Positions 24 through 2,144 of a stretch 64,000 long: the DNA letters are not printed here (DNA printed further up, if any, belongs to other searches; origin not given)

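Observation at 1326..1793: ORF1 carries a pseudo-receiver (Asp->Ser) and an HPt-like domain lacking the phospho-histidine (His->Arg)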

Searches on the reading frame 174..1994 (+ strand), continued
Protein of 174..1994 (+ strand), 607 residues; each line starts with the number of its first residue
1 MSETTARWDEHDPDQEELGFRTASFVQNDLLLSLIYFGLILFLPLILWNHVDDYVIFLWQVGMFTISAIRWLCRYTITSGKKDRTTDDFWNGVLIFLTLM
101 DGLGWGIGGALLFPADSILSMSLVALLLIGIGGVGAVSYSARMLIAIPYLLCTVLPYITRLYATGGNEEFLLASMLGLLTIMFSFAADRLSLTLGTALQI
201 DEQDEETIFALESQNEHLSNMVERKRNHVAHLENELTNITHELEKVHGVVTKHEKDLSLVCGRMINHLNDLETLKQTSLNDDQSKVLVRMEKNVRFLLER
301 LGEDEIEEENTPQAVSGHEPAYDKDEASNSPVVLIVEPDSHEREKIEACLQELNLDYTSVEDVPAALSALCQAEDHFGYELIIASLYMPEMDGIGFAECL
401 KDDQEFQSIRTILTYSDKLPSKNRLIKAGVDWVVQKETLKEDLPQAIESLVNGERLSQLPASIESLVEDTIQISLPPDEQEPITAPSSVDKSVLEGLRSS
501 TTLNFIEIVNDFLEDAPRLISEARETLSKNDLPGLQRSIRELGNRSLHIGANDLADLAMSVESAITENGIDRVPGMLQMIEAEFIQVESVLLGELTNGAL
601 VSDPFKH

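Call 38: search_protein_representatives(alignment_id=A1)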
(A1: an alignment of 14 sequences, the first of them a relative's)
Query: 14 sequences, 614 profile positions. Proteins with E-value up to 0.001 (for the whole library): 120330; up to 1e-10: 24197; up to 1e-30: 72. The best 150 are listed.
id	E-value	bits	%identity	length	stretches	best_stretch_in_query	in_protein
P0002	0.0e+00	1053.2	-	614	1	1-614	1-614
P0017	4.9e-189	646.3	-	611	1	1-614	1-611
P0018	1.1e-157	542.7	-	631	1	16-610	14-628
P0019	5.3e-152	524.0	-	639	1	13-608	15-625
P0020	1.5e-87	311.1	-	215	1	397-614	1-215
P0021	4.7e-52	193.9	-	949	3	43-308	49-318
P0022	4.2e-47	177.5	-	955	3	62-307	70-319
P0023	7.4e-45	170.1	-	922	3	34-308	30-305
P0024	2.7e-41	158.3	-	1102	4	57-307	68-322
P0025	3.4e-41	158.0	-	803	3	46-308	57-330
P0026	1.6e-40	155.8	-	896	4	60-307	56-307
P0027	2.9e-40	155.0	-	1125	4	46-308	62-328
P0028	3.0e-39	151.6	-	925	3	47-308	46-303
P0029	3.9e-38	147.9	-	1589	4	311-571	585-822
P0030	2.1e-37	145.5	-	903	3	335-491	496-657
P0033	5.9e-37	144.0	-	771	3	12-310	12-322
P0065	2.1e-32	129.0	-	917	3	31-307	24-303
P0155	2.3e-28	115.7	-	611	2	33-307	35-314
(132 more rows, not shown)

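Call 40: search_protein_families(library=pfam, proteins=[P0021, P0022, P0023, P0025, P0028, P0033, P0155, P0017, P0018, P0019], max_evalue=0.001)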
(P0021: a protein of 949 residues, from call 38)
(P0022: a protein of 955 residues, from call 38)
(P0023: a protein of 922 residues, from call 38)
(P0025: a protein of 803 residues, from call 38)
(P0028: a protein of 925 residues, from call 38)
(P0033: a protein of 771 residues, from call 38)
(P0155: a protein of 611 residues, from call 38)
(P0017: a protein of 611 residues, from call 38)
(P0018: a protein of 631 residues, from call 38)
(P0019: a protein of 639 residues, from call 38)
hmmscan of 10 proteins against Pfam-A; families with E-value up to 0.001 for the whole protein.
P0021 (949 aa): 5 families
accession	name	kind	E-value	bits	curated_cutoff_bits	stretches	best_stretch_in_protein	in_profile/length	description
PF00072.30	Response_reg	-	9.6e-46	155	30.2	2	656-770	1-108/111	Response regulator receiver domain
PF02518.31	HATPase_c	-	2.7e-30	105.5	26.4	1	374-489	1-110/111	Histidine kinase-, DNA gyrase B-, and HSP90-like ATPase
PF00512.31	HisKA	-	7.7e-22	77.6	26.9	1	262-327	1-66/66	His Kinase A (phospho-acceptor) domain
PF01627.28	Hpt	-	7.7e-18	65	24.6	1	857-936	2-81/84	Hpt domain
PF24896.1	Receiver_CRE1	-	8.3e-07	29.7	27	1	656-776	9-135/136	AHK4/CRE1/WOL first receiver domain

P0022 (955 aa): 4 families
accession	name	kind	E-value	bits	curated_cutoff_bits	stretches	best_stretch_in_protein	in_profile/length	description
PF00072.30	Response_reg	-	6.1e-46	155.6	30.2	2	668-782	1-110/111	Response regulator receiver domain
PF02518.31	HATPase_c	-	1.4e-29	103.2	26.4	1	376-491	1-110/111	Histidine kinase-, DNA gyrase B-, and HSP90-like ATPase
PF00512.31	HisKA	-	2.3e-22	79.2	26.9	1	264-329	1-66/66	His Kinase A (phospho-acceptor) domain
PF01627.28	Hpt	-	3.8e-13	49.9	24.6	1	854-939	2-76/84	Hpt domain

P0023 (922 aa): 4 families
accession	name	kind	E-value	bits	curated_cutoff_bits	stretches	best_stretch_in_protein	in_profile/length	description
PF00072.30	Response_reg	-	1e-44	151.7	30.2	2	649-771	1-110/111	Response regulator receiver domain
PF02518.31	HATPase_c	-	7.4e-31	107.3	26.4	1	361-476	1-110/111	Histidine kinase-, DNA gyrase B-, and HSP90-like ATPase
PF00512.31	HisKA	-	1.3e-22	80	26.9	1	249-314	1-66/66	His Kinase A (phospho-acceptor) domain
PF01627.28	Hpt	-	1.6e-13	51.1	24.6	1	830-896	2-65/84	Hpt domain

P0025 (803 aa): 3 families
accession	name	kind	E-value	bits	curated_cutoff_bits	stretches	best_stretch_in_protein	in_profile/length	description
PF00072.30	Response_reg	-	2.9e-48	163.1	30.2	2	671-788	1-110/111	Response regulator receiver domain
PF02518.31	HATPase_c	-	6.6e-31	107.5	26.4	1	386-500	1-109/111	Histidine kinase-, DNA gyrase B-, and HSP90-like ATPase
PF00512.31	HisKA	-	6.3e-24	84.3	26.9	1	274-338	1-65/66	His Kinase A (phospho-acceptor) domain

P0028 (925 aa): 4 families
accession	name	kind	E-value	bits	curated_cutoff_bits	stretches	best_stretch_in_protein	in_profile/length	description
PF00072.30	Response_reg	-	4.8e-47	159.2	30.2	2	643-764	1-109/111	Response regulator receiver domain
PF02518.31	HATPase_c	-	1.3e-28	100.1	26.4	1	359-474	1-110/111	Histidine kinase-, DNA gyrase B-, and HSP90-like ATPase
PF00512.31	HisKA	-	1.3e-22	80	26.9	1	247-312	1-66/66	His Kinase A (phospho-acceptor) domain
PF01627.28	Hpt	-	6.4e-15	55.6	24.6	1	832-913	1-82/84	Hpt domain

P0033 (771 aa): 3 families
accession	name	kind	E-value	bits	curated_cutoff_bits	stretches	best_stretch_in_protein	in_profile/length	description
PF00072.30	Response_reg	-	6.4e-53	178.1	30.2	2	657-768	1-108/111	Response regulator receiver domain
PF02518.31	HATPase_c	-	5.9e-30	104.4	26.4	1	376-490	1-109/111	Histidine kinase-, DNA gyrase B-, and HSP90-like ATPase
PF00512.31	HisKA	-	1.8e-21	76.4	26.9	1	264-328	1-65/66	His Kinase A (phospho-acceptor) domain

P0155 (611 aa): 3 families
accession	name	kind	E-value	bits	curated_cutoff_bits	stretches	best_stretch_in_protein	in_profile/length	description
PF02518.31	HATPase_c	-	2.1e-31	109.1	26.4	1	371-486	1-110/111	Histidine kinase-, DNA gyrase B-, and HSP90-like ATPase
PF00512.31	HisKA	-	4.8e-23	81.4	26.9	1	259-324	1-66/66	His Kinase A (phospho-acceptor) domain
PF00072.30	Response_reg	-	7.2e-12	45.9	30.2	1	507-610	1-97/111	Response regulator receiver domain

P0017 (611 aa): 1 family
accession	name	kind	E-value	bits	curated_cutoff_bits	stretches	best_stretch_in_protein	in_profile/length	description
PF00072.30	Response_reg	-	6.9e-11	42.7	30.2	1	335-449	1-109/111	Response regulator receiver domain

P0018 (631 aa): 2 families
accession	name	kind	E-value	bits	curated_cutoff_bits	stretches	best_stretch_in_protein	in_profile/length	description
PF00072.30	Response_reg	-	2.6e-10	40.9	30.2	1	334-449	1-110/111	Response regulator receiver domain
PF18476.7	PIN_8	-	0.00058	20.3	26.1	0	177-307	13-141/227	PIN like domain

P0019 (639 aa): 1 family
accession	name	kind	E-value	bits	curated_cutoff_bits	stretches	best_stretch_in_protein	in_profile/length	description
PF00072.30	Response_reg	-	7.4e-08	33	30.2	1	355-466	1-102/111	Response regulator receiver domain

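Call 45: fold_search(model_id=the predicted structure, library=pdb)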
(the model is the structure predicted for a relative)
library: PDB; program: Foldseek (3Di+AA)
matches with E <= 10: 633; with E <= 0.001: 0
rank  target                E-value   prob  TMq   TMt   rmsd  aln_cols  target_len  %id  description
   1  7c1i_A                4.3e-03  1.00  0.18  0.90   1.9       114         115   21  Crystal structure of histidine-containing phosphotransfer protein B (HptB) from Pseudomonas aeruginosa PAO1 (released 2020-11-04)
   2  1wn0_A                9.2e-03  1.00  0.17  0.74   6.9       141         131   19  Crystal Structure of Histidine-containing Phosphotransfer Protein, ZmHP2, from maize (released 2005-01-25)
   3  4pac                  1.0e-02  1.00  0.18  0.67   2.5       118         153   19  Crystal Structure of Histidine-containing Phosphotransfer Protein AHP2 from Arabidopsis thaliana (released 2015-05-20)
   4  3myf_D                1.2e-02  1.00  0.17  0.77   2.7       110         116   17  The Crystal Structure of the HPT domain from the Hpt Sensor Hybrid Histidine Kinase from Shewanella to 1.80A (released 2010-05-26)
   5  4euk_B                1.2e-02  1.00  0.17  0.66   6.4       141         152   15  Crystal structure (released 2013-02-20)
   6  4ldz_B                1.4e-02  0.99  0.13  0.33  11.2       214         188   20  Crystal structure of the full-length response regulator DesR in the active state (released 2014-07-16)
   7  3myf_A                1.6e-02  1.00  0.17  0.74   2.9       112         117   20  The Crystal Structure of the HPT domain from the Hpt Sensor Hybrid Histidine Kinase from Shewanella to 1.80A (released 2010-05-26)
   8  2che                  1.6e-02  1.00  0.15  0.50   6.4       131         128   24  STRUCTURE OF THE MG2+-BOUND FORM OF CHEY AND MECHANISM OF PHOSPHORYL TRANSFER IN BACTERIAL CHEMOTAXIS (released 1994-04-30)
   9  9h6e_C                1.8e-02  1.00  0.19  0.67   6.2       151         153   17  Complex of Histidine-containing phosphotransfer 1 (AHP1) and Response regulator 1 (ARR1) from A. thaliana (released 2025-03-26)
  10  9h6e_A                1.9e-02  1.00  0.18  0.64   3.2       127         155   19  Complex of Histidine-containing phosphotransfer 1 (AHP1) and Response regulator 1 (ARR1) from A. thaliana (released 2025-03-26)
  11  1yvi_A                2.1e-02  1.00  0.16  0.65   7.8       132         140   17  X-RAY STRUCTURE OF PUTATIVE HISTIDINE-CONTAINING PHOSPHOTRANSFER PROTEIN FROM RICE, AK104879 (released 2005-02-22)
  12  3f7n_A                2.1e-02  1.00  0.15  0.50   6.4       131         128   24  Crystal Structure of CheY triple mutant F14E, N59M, E89L complexed with BeF3- and Mn2+ (released 2009-09-22)
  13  3olw_A                2.1e-02  1.00  0.14  0.50   6.9       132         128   28  Structural and functional effects of substitution at position T+1 in CheY: CheYA88T-BeF3-Mn complex (released 2011-08-31)
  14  1yvi_B                2.2e-02  1.00  0.18  0.76   8.1       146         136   16  X-RAY STRUCTURE OF PUTATIVE HISTIDINE-CONTAINING PHOSPHOTRANSFER PROTEIN FROM RICE, AK104879 (released 2005-02-22)
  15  8wiw_4                2.3e-02  1.00  0.15  0.52   6.5       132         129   23  Cryo-EM structure of the flagellar C ring in the CW state (released 2024-09-04)
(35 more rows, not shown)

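Call 52: find_encoding_contigs(protein=P0065, flank=6000, max_places=1)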
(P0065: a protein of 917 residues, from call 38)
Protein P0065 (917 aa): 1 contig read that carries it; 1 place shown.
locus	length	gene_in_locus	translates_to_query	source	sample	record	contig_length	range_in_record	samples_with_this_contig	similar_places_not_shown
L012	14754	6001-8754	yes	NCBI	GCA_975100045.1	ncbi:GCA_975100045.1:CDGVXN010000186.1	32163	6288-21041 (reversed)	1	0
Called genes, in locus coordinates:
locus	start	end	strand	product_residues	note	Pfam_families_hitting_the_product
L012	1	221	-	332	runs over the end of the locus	PF00005:ABC_tran, PF02463:SMC_N (faint), PF13304:AAA_21 (weak), PF03459:TOBE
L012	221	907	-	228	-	PF00528:BPD_transp_1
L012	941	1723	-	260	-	PF01553:Acyltransferase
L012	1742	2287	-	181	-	PF00702:Hydrolase, PF08645:PNK3P (weak), PF13419:HAD_2 (faint), PF13242:Hydrolase_like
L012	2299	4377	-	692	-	PF02092:tRNA_synt_2f, PF05746:DALR_1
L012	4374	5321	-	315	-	PF02091:tRNA-synt_2e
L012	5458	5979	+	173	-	-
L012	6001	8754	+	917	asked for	PF00512:HisKA, PF02518:HATPase_c, PF00072:Response_reg, PF01627:Hpt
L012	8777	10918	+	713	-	PF00072:Response_reg, PF00990:GGDEF, PF00563:EAL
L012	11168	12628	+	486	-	PF00498:FHA, PF16697:Yop-YscD_cpl (weak), PF20232:T6SS_FHA_C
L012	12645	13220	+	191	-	PF12790:T6SS-SciN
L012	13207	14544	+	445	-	PF05936:T6SS_VasE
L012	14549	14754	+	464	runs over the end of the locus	PF09850:DotU, PF00691:OmpA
